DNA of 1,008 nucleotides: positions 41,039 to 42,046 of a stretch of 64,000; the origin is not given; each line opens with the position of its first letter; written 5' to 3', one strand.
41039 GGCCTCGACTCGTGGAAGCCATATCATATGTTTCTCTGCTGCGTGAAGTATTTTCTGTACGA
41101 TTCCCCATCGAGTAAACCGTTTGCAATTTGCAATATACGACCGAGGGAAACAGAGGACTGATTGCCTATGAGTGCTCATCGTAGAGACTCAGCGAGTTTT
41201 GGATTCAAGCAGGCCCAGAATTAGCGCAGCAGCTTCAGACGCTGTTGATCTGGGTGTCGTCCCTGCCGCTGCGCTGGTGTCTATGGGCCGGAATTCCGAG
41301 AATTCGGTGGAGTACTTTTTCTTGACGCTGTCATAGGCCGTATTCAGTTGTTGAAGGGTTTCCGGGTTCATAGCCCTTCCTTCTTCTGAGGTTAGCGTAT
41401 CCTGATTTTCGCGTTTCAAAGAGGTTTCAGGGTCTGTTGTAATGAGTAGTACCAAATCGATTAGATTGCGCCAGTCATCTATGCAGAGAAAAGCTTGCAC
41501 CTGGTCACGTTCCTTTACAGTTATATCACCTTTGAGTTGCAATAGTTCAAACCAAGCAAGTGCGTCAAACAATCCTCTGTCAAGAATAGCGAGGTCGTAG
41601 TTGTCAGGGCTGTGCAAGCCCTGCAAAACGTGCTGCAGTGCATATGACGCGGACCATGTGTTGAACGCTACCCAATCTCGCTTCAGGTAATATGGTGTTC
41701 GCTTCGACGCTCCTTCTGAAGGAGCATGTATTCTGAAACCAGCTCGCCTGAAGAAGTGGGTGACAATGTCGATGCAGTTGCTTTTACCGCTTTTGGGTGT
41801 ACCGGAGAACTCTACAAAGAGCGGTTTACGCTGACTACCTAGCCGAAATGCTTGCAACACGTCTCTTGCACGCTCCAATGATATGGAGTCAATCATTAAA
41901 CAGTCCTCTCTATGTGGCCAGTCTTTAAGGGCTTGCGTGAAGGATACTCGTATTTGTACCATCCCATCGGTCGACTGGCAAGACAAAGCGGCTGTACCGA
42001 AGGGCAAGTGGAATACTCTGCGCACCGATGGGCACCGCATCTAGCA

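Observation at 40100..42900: Low-GC island with a dNK-like P-loop kinase plus divergent Nudix-like operon next to an orphan phage TerS-like gene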

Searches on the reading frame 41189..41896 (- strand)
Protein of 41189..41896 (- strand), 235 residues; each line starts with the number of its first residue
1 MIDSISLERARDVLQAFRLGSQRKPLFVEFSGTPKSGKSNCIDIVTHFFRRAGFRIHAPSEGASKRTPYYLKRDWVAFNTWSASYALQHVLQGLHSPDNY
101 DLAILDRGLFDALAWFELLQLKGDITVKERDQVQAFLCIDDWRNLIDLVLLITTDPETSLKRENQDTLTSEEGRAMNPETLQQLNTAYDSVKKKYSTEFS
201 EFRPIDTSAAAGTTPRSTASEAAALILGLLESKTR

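Call 3: search_protein_families(library=pfam, proteins=[window:41189-41896:-], max_evalue=1)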
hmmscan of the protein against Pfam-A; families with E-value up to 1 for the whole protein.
window:41189-41896:- (235 aa): 3 families
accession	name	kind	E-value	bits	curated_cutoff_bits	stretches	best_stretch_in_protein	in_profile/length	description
PF13521.12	AAA_28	-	0.03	15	27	1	80-176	54-138/164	AAA domain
PF03308.22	MeaB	-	0.13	11.7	23.1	1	10-56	19-64/273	Methylmalonyl Co-A mutase-associated GTPase MeaB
PF02223.23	Thymidylate_kin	-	0.15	12.2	27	1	147-193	119-164/185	Thymidylate kinase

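Call 4: search_protein_families(library=padloc, proteins=[window:41189-41896:-], max_evalue=1)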
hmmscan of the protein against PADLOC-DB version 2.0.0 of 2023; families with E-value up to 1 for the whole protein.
window:41189-41896:- (235 aa): 0 families

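Call 5: search_protein_families(library=ncbifam, proteins=[window:41189-41896:-], max_evalue=1)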
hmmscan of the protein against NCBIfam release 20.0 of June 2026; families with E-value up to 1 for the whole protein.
window:41189-41896:- (235 aa): 1 family
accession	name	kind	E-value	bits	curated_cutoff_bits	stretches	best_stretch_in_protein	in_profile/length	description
TIGR00041.1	DTMP_kinase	equivalog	0.0031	17.2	83.25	1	147-198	130-179/196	dTMP kinase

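Call 6: find_homologous_proteins(query=window:41189-41896:-)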
Query window:41189-41896:- (235 aa): 524 proteins with E <= 0.001 among 1363 candidates; the best 120 are listed.
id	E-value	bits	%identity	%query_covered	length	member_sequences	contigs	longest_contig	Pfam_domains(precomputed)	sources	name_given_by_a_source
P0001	3.7e-146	503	97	100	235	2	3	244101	-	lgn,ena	-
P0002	7.8e-115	400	77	100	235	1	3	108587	-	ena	-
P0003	9.8e-111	387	74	99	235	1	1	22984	-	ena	-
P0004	7.3e-101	354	69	96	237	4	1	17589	-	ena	-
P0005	1.1e-94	334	64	97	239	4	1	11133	-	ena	-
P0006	5.8e-94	332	63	100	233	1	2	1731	-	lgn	-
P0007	9.6e-94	331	68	96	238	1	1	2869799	-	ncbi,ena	-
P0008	9.7e-93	328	62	100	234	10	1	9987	-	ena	-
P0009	2.7e-92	326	65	96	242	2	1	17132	-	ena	-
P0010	2.4e-90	320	65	96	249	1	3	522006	-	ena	-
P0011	4.8e-90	319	63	97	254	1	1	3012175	-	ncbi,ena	-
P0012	1.0e-88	315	63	93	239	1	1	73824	-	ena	-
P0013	2.0e-88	314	64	97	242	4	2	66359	-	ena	-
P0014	6.8e-87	309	63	90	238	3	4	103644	-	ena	-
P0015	9.3e-87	308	66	89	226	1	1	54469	-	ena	-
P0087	1.3e-81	291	59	97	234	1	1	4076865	-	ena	-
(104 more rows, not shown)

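Call 9: find_encoding_contigs(protein=P0087, flank=8000, max_places=3)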
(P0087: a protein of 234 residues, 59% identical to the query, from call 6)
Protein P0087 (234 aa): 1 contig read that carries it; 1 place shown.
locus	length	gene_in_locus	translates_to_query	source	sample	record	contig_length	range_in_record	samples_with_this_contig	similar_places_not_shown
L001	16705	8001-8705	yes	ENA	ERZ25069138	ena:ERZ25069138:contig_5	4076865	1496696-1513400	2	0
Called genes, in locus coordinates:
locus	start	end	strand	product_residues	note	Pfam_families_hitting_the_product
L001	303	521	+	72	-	-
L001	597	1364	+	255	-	PF00005:ABC_tran, PF02463:SMC_N (faint)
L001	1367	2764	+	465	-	PF19295:SufBD_N, PF01458:SUFBD_core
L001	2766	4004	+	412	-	PF00155:Aminotran_1_2, PF00266:Aminotran_5, PF01053:Cys_Met_Meta_PP (faint), PF01041:DegT_DnrJ_EryC1, PF01212:Beta_elim_lyase (weak)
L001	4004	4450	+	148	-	PF01592:NifU_N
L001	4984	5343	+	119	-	-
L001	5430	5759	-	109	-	PF01909:NTP_transf_2, PF18765:Polbeta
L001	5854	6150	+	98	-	-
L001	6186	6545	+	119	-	PF05942:PaREP1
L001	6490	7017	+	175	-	PF00075:RNase_H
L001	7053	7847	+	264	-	PF00561:Abhydrolase_1, PF12146:Hydrolase_4, PF12697:Abhydrolase_6, PF00561:Abhydrolase_1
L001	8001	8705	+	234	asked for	-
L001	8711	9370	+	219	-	-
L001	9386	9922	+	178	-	PF04978:MST, PF05163:DinB (faint), PF12867:DinB_2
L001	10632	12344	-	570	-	PF00496:SBP_bac_5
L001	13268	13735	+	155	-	PF01592:NifU_N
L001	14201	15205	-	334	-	PF01210:NAD_Gly3P_dh_N, PF07479:NAD_Gly3P_dh_C, PF20618:GPD_NAD_C_bact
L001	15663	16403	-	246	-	PF02660:G3P_acyltransf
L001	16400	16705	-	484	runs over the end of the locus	PF00009:GTP_EFTU, PF01926:MMR_HSR1, PF02421:FeoB_N, PF04548:AIG1 (weak), PF00009:GTP_EFTU, PF01926:MMR_HSR1, PF02421:FeoB_N, PF14714:KH_dom-like, +8 more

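Call 10: find_encoding_contigs(protein=P0010, flank=8000, max_places=3)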
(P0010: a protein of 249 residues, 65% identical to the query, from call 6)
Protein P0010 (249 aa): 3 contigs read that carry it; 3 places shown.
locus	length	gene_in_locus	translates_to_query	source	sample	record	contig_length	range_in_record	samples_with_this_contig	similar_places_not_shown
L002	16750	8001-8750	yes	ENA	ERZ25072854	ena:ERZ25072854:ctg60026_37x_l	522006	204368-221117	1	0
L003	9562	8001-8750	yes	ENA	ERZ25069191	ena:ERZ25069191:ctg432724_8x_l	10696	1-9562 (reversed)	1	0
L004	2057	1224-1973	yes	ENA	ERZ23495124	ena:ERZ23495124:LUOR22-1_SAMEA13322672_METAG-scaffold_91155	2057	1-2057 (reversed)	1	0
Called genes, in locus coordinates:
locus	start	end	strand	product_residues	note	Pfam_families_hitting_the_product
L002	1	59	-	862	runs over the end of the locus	PF17900:Peptidase_M1_N, PF01433:Peptidase_M1, PF11838:ERAP1_C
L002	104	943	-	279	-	PF11716:MDMPI_N, PF12867:DinB_2, PF02036:SCP2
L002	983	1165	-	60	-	-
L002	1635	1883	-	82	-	PF02597:ThiS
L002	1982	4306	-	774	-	PF01315:Ald_Xan_dh_C, PF02738:MoCoBD_1, PF20256:MoCoBD_2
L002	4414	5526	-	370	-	PF01168:Ala_racemase_N, PF14031:D-ser_dehydrat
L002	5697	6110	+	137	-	PF01042:Ribonuc_L-PSP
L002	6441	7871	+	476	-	-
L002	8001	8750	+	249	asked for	-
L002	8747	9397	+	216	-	-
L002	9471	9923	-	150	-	PF01243:PNPOx_N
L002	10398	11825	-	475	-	PF01425:Amidase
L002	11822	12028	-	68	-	-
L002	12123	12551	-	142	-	PF22091:DUF6941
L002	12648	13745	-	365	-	PF00494:SQS_PSY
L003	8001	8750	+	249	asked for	-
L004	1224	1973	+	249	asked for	-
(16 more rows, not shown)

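Call 11: find_related_loci(query=window:41189-41896:-, collection=genome_contigs, flank=8000)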
Query window:41189-41896:- (235 aa) in genome_contigs; peptide patterns used: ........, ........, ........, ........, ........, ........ (x = any residue, [..] = any of these).
171 stretches matched a pattern; 44 encode a relative of the query (tblastn E <= 1e-3); 44 distinct loci.
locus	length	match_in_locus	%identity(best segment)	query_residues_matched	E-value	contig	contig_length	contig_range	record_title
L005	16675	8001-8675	64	7-232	1e-99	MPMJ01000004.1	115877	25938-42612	MAG: SAR202 cluster bacterium bin16 NODE_261_length_115877_cov_10.6676_ID_521, whole genome shotgun sequence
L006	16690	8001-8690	63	8-235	1e-97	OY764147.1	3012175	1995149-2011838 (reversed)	MAG: Dehalococcoidia bacterium isolate f074cb40-e989-4081-8985-b43b9a8eea1d genome assembly, chromosome: 1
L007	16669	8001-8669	65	9-231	3e-97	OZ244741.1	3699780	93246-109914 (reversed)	MAG: Dehalococcoidia bacterium isolate 3ca8c83b-605f-4fcd-bc6c-fe95b3c2bdbe genome assembly, chromosome: 1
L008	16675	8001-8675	60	7-231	2e-91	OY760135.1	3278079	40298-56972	MAG: Dehalococcoidia bacterium isolate 28bbf505-4b8f-49ae-a3a4-61061bf7583c genome assembly, chromosome: 1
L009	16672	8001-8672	61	8-231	1e-89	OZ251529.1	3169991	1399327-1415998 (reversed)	MAG: Dehalococcoidia bacterium isolate 64543fda-5a3a-48f4-bbbd-4b73dd240877 genome assembly, chromosome: 1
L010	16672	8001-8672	59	8-231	5e-89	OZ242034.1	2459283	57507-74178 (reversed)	MAG: Dehalococcoidia bacterium isolate 72ec99ff-6f13-4058-b9f9-659670a83d8f genome assembly, chromosome: 1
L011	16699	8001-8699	59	1-232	8e-88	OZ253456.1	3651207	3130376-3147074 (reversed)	MAG: Dehalococcoidia bacterium isolate 4ae44683-8927-4024-8904-3ea2ed4a1db5 genome assembly, chromosome: 1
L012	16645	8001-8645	59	21-235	2e-87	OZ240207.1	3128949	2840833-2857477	MAG: Dehalococcoidia bacterium isolate 3f106f04-5a50-46dd-94d3-5b382f65daaf genome assembly, chromosome: 1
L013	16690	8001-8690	59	8-231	3e-87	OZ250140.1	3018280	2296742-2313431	MAG: Dehalococcoidia bacterium isolate 92aeaa82-693a-41dc-a6aa-2cafd19afa0f genome assembly, chromosome: 1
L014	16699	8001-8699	58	1-232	4e-87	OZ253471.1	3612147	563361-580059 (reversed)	MAG: Dehalococcoidia bacterium isolate 41ac3497-52d9-4345-8c76-2a61940320b0 genome assembly, chromosome: 1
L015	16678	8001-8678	58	9-234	3e-86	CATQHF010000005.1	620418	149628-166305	MAG: uncultured Dehalococcoidia bacterium isolate d4f5feb4-fdfc-4e97-8847-3d8bbc0da2e6 genome assembly, contig: contig_5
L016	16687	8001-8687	55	8-234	8e-85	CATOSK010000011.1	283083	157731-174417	MAG: uncultured Dehalococcoidia bacterium isolate 8b0b6f7a-36e1-4cb0-bede-a28c8a76f2f9 genome assembly, contig: contig_1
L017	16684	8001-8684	68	8-233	3e-100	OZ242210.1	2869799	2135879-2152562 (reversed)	MAG: Dehalococcoidia bacterium isolate 2dcd4ef8-4200-4d3b-942c-b6f2e12e8c0d genome assembly, chromosome: 1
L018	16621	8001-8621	60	21-227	1e-84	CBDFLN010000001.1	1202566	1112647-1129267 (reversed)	MAG: Dehalococcoidia bacterium isolate 003fc3b9-e64e-4308-b6bf-e309b32d3edc genome assembly, contig: contig_1, whole gen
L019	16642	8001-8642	57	21-234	3e-84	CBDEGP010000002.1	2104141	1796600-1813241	MAG: Dehalococcoidia bacterium isolate d5c63d68-82bf-4002-88ac-25e9112c7103 genome assembly, contig: contig_2, whole gen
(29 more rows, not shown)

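Call 17: search_solved_structures(query=A2, max_evalue=10, show_alignments=3)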
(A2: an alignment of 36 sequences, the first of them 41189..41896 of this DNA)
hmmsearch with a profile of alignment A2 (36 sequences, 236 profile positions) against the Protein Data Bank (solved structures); distinct sequences matched with E-value up to 10: 17.
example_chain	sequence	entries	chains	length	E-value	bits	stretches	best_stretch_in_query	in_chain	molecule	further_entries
1odf_A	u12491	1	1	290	0.02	17.6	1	22-53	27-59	HYPOTHETICAL 33.3 KDA PROTEIN IN ADE3-SER2 INTERGENIC REGION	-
3dm9_B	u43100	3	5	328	0.22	14.2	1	7-61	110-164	Signal recognition particle receptor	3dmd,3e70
6y32_B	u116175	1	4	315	0.3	13.8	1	8-60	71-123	Signal recognition particle receptor subunit alpha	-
6n53_A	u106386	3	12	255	0.46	13.1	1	10-47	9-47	Uridine-cytidine kinase 2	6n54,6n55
7obq_y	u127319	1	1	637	0.51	13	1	9-60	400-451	SRP receptor subunit alpha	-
6frk_y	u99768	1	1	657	0.54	12.9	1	9-60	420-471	SRP receptor alpha subunit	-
5l3q_B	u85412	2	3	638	0.56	12.9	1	9-60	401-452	Signal recognition particle receptor subunit alpha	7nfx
1udw_A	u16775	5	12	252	0.57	12.8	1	10-47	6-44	Uridine-cytidine kinase 2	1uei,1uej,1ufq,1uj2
6pwz_A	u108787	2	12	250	0.63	12.7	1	11-47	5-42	Uridine-cytidine kinase 2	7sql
1dcf_A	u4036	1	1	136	0.66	12.6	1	10-43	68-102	ETR1 PROTEIN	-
1xrj_A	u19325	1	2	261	0.71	12.5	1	11-47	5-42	Uridine-cytidine kinase 2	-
1zm7_A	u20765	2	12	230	0.72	12.5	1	84-172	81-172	Deoxynucleoside kinase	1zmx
1j90_A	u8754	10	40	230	0.73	12.5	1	84-172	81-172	Deoxyribonucleoside kinase | DEOXYNUCLEOSIDE KINASE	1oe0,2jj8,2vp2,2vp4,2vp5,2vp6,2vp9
2jcs_A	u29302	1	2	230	0.78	12.4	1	84-173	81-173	DEOXYNUCLEOSIDE KINASE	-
1ot3_A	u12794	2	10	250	0.8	12.4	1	84-172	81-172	Deoxyribonucleoside Kinase | DEOXYNUCLEOSIDE KINASE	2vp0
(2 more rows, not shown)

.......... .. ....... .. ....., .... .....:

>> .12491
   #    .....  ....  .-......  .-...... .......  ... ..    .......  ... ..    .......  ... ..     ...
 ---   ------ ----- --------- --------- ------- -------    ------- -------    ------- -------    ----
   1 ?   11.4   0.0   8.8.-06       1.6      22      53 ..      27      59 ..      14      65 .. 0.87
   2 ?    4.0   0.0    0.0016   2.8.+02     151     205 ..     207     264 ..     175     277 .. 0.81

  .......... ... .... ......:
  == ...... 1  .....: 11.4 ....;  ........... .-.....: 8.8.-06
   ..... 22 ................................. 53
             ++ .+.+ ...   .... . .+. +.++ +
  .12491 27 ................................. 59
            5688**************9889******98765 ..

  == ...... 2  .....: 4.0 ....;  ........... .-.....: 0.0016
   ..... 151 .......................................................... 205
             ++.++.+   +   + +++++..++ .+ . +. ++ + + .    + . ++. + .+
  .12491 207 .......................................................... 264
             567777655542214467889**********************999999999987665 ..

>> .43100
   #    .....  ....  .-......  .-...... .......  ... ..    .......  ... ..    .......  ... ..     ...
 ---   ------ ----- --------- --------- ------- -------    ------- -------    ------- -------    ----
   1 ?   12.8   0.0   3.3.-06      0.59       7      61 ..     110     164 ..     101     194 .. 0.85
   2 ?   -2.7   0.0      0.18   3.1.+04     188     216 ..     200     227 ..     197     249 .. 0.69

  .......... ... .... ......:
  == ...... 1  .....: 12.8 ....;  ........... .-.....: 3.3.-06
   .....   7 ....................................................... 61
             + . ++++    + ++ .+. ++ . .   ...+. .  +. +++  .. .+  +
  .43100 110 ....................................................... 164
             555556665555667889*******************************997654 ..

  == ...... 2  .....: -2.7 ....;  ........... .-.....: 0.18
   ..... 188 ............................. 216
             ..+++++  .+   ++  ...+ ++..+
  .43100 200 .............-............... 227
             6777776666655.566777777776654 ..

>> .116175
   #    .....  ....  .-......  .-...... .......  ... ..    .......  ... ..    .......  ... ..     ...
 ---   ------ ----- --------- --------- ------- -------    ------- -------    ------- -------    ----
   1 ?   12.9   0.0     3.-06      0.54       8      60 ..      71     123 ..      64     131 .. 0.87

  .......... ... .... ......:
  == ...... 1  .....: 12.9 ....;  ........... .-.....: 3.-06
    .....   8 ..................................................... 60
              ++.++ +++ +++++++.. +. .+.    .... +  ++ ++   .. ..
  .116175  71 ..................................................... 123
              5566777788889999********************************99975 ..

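Call 21: search_protein_families(library=phrogs, proteins=[window:41189-41896:-], max_evalue=0.1)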
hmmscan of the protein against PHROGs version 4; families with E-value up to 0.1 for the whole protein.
window:41189-41896:- (235 aa): 1 family
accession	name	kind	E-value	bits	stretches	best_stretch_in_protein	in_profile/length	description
phrog_761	-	other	0.0013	19.4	1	98-191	97-180/362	thymidylate kinase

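Call 24: find_related_loci(query=A2, collection=viral_contigs, flank=8000)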
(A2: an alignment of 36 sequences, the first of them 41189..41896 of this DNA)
Query A2 (235 aa) in viral_contigs; peptide patterns used: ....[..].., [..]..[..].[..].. (x = any residue, [..] = any of these).
38 stretches matched a pattern; 3 encode a relative of the query (tblastn E <= 1e-3); 3 distinct loci.
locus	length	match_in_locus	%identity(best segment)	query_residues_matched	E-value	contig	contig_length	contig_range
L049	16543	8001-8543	34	24-208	2e-30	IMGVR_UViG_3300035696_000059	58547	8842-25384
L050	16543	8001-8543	34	24-208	2e-30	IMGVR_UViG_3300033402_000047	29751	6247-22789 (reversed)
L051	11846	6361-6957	34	8-207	5e-28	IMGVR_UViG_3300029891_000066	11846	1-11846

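Call 30: predict_structure(alignment_id=A2)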
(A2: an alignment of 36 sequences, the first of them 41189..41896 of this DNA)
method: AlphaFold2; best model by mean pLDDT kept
length: 235 residues; sequences in the alignment: 36
mean_pLDDT: 87.8   pTM: 0.87
mean pLDDT of the five models: 87.8, 87.5, 87.4, 87.3, 85.7
residues with pLDDT >= 90: 133; 70-90: 79; 50-70: 20; < 50: 3
segments of 3 or more residues with pLDDT < 50: none
pLDDT, mean of each block of 10 residues (from residue 1): 77 93 88 89 95 89 70 83 87 88 92 94 95 92 93 89 74 64 91 94 94 92 96 86
secondary structure, 60 per line:
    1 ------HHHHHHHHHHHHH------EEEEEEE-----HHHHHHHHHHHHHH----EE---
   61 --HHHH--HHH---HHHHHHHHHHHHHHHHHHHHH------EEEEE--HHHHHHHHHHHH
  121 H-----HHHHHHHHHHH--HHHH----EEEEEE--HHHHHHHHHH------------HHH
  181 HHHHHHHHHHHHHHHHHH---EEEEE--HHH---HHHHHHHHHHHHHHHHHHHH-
elements in order: H7-19 E26-32 H38-51 H63-66 H75-95 E102-106 H109-121 H127-137 H140-143 E148-153 H156-165 H178-198 E202-206 H215-234

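Call 33: fold_search(model_id=the predicted structure, library=pdb)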
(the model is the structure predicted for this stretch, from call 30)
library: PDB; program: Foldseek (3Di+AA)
matches with E <= 10: 1348; with E <= 0.001: 246
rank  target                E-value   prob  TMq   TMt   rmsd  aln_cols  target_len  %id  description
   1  2jat_A                5.1e-07  1.00  0.59  0.71   4.5       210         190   17  Structure of deoxyadenosine kinase from M.mycoides with products dcmp and a flexible dcdp bound (released 2007-01-03)
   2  2jat_B                6.0e-07  1.00  0.60  0.72   4.4       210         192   18  Structure of deoxyadenosine kinase from M.mycoides with products dcmp and a flexible dcdp bound (released 2007-01-03)
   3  2jaq_B                6.4e-07  1.00  0.57  0.70   4.5       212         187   18  Structure of deoxyadenosine kinase from M. mycoides with bound dCTP (released 2007-01-03)
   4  2jaq_A                6.4e-07  1.00  0.58  0.69   4.5       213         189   18  Structure of deoxyadenosine kinase from M. mycoides with bound dCTP (released 2007-01-03)
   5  2jas_C                8.5e-07  1.00  0.58  0.67   4.7       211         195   19  Structure of deoxyadenosine kinase from M.mycoides with bound dATP (released 2007-01-03)
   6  2jas_B                1.3e-06  1.00  0.57  0.67   4.9       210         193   18  Structure of deoxyadenosine kinase from M.mycoides with bound dATP (released 2007-01-03)
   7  1zm7_A                1.4e-06  1.00  0.58  0.67   4.4       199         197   20  Crystal structure of D. melanogaster deoxyribonucleoside kinase mutant N64D in complex with dTTP (released 2005-05-17)
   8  2jas_F                1.6e-06  1.00  0.58  0.68   4.7       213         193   19  Structure of deoxyadenosine kinase from M.mycoides with bound dATP (released 2007-01-03)
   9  1e98                  1.8e-06  1.00  0.63  0.69   4.5       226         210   14  Wild type human thymidylate kinase complexed with AZTMP and ADP (released 2001-10-05)
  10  1zm7_B                1.8e-06  1.00  0.58  0.67   4.4       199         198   20  Crystal structure of D. melanogaster deoxyribonucleoside kinase mutant N64D in complex with dTTP (released 2005-05-17)
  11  2pbr_A                1.9e-06  1.00  0.58  0.67   4.7       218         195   16  Crystal structure of thymidylate kinase (aq_969) from Aquifex Aeolicus VF5 (released 2007-10-02)
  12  2jas_D                2.1e-06  1.00  0.59  0.70   4.5       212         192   17  Structure of deoxyadenosine kinase from M.mycoides with bound dATP (released 2007-01-03)
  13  5x7j_B                2.4e-06  1.00  0.61  0.71   4.9       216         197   17  Crystal structure of thymidylate kinase from thermus thermophilus HB8 (released 2018-03-07)
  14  8j5f                  2.5e-06  1.00  0.66  0.66   3.9       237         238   16  Crystal structure of kinase AbmG in complex with cytidine and ADP (released 2024-04-24)
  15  2vp5_B                2.5e-06  1.00  0.54  0.67   4.4       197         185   17  Structural Studies of Nucleoside Analog and Feedback Inhibitor Binding to Drosophila Melanogaster Multisubstrate Deoxy (released 2008-04-18)
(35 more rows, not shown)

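Call 38: find_encoding_contigs(protein=P0002, flank=8000, max_places=2)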
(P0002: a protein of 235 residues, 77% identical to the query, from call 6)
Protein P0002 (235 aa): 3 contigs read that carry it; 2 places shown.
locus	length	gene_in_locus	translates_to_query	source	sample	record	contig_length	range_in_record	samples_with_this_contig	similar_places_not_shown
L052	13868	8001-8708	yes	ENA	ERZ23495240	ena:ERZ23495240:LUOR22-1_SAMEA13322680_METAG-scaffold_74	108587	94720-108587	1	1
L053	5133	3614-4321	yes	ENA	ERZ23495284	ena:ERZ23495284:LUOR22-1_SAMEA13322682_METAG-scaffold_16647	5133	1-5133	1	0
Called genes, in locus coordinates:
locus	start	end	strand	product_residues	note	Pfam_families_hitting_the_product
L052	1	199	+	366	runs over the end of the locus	PF00005:ABC_tran, PF13304:AAA_21 (weak), PF08402:TOBE_2 (weak)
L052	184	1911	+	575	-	PF00528:BPD_transp_1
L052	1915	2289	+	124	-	-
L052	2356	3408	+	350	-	-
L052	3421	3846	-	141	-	PF01850:PIN (weak)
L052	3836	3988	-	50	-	-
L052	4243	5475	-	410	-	PF00994:MoCF_biosynth, PF18146:CinA_KH, PF02464:CinA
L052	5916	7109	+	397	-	PF02463:SMC_N (faint), PF11398:DUF2813 (faint), PF13304:AAA_21, PF13175:AAA_15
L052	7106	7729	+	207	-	PF14103:DUF4276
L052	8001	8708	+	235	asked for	-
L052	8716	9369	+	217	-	-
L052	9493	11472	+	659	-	PF00005:ABC_tran, PF02367:TsaE (faint), PF02463:SMC_N (faint), PF05496:RuvB_N (faint), PF13175:AAA_15 (faint), PF12848:ABC_tran_Xtn, PF00005:ABC_tran, PF16326:ABC_tran_CTD (weak), +5 more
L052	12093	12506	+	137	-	PF02675:AdoMet_dc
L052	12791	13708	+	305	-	PF00491:Arginase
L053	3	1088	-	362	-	?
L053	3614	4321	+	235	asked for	-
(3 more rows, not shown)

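Call 39: find_encoding_contigs(protein=P0003, flank=8000, max_places=2)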
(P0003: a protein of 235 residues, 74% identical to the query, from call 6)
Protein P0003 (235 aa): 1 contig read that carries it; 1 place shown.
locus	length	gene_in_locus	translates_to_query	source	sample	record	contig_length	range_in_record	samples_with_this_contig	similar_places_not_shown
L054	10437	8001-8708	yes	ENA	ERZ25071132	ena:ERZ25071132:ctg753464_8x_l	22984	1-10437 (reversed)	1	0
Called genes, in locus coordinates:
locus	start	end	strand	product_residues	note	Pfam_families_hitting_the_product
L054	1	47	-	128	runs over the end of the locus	PF00903:Glyoxalase, PF13669:Glyoxalase_4 (weak)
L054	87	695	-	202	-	PF07929:PRiA4_ORF3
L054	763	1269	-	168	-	-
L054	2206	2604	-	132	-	PF00581:Rhodanese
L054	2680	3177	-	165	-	PF02464:CinA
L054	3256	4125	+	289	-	PF20434:BD-FAE, PF07859:Abhydrolase_3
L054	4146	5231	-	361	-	PF00174:Oxidored_molyb, PF03404:Mo-co_dimer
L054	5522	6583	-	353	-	-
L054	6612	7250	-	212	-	PF00857:Isochorismatase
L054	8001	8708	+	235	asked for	-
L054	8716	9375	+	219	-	-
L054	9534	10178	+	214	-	PF13532:2OG-FeII_Oxy_2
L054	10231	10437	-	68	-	?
